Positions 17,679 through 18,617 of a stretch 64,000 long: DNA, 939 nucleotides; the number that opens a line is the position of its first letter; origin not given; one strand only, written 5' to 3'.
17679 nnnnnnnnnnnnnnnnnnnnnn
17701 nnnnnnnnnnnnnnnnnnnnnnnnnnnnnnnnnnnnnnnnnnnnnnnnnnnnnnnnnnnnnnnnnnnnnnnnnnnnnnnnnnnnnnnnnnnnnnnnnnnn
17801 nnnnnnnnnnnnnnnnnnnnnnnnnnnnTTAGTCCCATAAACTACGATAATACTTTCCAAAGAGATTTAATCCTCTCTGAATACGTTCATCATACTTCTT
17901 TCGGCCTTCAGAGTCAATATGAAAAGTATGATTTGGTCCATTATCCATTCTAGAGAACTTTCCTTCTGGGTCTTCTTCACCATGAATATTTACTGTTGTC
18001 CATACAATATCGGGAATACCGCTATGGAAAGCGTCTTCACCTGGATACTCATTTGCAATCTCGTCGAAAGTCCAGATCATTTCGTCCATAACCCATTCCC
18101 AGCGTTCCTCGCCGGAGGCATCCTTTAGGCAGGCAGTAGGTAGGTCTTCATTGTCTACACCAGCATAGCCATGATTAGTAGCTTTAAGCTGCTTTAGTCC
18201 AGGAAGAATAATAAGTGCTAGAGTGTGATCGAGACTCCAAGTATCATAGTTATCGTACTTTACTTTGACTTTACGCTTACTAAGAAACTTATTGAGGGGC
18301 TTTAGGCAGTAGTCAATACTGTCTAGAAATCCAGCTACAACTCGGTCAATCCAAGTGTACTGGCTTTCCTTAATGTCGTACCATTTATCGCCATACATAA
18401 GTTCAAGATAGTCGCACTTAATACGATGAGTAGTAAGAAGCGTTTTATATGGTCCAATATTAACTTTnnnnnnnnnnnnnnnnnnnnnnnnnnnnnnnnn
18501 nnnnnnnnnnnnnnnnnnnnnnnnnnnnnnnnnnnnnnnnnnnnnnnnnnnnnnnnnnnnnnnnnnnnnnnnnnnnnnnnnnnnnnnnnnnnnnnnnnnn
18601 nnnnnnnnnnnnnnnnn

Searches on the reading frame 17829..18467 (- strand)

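Call 32: search_protein_families(library=pfam, proteins=[window:17829-18467:-], max_evalue=0.001)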
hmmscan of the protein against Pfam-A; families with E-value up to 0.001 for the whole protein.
window:17829-18467:- (212 aa): 0 families

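Call 48: search_protein_families(library=phrogs, proteins=[window:17829-18467:-], max_evalue=0.01)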
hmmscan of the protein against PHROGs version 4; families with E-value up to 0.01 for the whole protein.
window:17829-18467:- (212 aa): 1 family
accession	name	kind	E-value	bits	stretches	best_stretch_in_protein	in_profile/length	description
phrog_11543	-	unknown function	6.3e-42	144.9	1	1-212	2-173/173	-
